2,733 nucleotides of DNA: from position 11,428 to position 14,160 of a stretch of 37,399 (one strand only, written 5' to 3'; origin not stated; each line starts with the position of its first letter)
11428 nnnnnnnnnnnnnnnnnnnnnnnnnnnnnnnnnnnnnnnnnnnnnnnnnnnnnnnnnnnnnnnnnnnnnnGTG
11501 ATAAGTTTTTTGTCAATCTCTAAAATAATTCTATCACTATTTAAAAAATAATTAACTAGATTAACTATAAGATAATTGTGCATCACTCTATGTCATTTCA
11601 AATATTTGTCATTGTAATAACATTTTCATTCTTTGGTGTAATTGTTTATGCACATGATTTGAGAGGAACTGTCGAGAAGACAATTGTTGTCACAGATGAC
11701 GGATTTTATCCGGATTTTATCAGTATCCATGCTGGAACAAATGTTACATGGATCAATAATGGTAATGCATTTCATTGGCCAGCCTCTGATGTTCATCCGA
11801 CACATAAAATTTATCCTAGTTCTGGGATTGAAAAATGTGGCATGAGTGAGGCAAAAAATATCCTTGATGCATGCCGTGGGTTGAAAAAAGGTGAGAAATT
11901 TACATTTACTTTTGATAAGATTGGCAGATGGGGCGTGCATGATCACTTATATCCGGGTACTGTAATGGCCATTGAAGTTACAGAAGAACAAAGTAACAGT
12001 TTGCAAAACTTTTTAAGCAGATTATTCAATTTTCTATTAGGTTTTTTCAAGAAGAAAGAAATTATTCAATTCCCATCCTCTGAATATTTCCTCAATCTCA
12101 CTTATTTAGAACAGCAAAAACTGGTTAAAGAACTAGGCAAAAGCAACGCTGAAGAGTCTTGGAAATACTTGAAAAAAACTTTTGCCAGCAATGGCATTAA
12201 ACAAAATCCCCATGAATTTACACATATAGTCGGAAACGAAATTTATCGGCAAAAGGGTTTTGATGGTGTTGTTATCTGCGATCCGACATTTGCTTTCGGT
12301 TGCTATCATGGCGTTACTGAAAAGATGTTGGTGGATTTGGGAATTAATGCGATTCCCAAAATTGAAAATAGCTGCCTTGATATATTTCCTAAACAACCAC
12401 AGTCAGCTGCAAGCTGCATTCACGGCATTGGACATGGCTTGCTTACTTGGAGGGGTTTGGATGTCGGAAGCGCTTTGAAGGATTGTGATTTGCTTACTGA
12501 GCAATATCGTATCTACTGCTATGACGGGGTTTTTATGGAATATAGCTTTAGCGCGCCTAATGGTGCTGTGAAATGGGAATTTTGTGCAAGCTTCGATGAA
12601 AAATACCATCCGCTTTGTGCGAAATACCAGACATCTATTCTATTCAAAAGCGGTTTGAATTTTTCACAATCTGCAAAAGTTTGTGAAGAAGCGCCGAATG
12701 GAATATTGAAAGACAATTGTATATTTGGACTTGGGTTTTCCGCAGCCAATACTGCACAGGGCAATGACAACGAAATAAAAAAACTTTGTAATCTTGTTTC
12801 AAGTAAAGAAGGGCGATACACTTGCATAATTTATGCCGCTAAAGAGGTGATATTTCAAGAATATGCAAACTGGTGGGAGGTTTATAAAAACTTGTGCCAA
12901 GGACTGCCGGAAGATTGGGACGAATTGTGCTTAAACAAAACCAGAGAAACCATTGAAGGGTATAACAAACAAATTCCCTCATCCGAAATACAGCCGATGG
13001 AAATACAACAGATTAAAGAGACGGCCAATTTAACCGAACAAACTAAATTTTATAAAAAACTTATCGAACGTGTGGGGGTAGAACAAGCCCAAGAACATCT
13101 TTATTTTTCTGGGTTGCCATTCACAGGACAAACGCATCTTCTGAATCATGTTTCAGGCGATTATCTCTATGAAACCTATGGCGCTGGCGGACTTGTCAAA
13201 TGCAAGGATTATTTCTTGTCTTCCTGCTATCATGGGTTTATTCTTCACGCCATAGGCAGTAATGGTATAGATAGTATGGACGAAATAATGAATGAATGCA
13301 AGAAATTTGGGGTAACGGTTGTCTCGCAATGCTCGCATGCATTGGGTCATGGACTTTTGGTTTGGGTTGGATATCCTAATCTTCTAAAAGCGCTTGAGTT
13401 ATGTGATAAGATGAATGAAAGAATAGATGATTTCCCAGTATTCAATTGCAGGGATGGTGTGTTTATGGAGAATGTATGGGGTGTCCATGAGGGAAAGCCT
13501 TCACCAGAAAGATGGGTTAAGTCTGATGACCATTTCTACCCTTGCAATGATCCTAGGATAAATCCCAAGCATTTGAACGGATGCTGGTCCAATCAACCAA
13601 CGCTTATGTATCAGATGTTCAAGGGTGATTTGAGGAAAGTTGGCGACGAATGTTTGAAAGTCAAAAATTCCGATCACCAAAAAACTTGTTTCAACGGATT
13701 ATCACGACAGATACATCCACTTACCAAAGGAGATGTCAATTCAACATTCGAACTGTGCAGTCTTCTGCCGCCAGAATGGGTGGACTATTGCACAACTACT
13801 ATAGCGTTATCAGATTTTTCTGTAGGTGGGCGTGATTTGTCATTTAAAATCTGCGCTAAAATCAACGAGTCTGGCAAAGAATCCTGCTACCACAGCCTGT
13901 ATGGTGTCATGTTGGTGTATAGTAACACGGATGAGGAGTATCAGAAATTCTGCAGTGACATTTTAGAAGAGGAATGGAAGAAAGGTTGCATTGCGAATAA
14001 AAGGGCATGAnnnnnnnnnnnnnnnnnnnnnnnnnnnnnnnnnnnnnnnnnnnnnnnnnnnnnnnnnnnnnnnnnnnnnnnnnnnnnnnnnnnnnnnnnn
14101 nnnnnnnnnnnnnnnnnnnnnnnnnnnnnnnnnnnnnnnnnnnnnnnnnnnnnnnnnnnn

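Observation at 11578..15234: Cupredoxin-like domain fused to, and followed by, three copies of an unassigned Cys/His-rich module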

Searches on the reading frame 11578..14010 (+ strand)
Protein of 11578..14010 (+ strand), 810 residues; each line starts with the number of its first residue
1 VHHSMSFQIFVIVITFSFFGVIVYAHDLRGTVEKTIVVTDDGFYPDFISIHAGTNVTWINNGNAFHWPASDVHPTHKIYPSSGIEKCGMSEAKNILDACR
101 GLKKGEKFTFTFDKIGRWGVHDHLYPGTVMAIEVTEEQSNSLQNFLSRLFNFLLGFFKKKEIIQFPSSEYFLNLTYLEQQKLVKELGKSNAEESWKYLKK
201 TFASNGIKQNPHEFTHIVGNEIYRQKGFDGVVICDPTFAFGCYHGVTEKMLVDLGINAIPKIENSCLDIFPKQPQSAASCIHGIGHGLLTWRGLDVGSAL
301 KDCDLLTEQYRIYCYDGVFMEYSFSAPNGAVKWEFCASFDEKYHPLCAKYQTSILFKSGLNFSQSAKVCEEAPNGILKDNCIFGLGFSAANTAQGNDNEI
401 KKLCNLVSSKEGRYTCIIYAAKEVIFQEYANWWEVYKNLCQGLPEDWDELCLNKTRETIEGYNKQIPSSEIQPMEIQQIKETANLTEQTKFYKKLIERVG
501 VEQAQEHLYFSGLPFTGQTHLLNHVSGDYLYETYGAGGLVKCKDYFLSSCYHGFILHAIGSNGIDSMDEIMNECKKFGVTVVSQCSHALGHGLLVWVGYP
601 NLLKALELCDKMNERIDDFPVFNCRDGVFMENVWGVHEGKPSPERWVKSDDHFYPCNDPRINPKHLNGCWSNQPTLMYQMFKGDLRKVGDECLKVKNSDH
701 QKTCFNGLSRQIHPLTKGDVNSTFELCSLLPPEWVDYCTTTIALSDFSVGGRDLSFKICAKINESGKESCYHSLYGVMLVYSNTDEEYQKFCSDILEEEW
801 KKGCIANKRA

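Call 3: search_protein_families(library=pfam, proteins=[window:11578-14010:+], max_evalue=1)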
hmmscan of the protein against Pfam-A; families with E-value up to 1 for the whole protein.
window:11578-14010:+ (810 aa): 1 family
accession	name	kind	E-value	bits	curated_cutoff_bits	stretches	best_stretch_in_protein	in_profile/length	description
PF13473.12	Cupredoxin_1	-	0.14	12.6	27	1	28-62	17-53/104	Cupredoxin-like domain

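Call 4: search_protein_families(library=ncbifam, proteins=[window:11578-14010:+], max_evalue=1)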
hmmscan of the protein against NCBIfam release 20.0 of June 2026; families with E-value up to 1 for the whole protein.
window:11578-14010:+ (810 aa): 1 family
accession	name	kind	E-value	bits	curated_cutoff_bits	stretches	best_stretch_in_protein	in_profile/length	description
NF045666.1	DVU1553_fam_AMP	equivalog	0.044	12.9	300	1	459-523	11-76/331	DVU_1553 family AMP-dependent CoA ligase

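Call 7: search_solved_structures(query=window:11578-14010:+, max_evalue=10)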
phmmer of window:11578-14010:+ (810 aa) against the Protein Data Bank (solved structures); distinct sequences matched with E-value up to 10: 1.
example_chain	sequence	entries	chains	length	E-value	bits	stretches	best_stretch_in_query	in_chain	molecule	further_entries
6hu8_A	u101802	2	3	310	0.91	10.7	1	144-232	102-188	Transcriptional regulator ComR | Uncharacterized protein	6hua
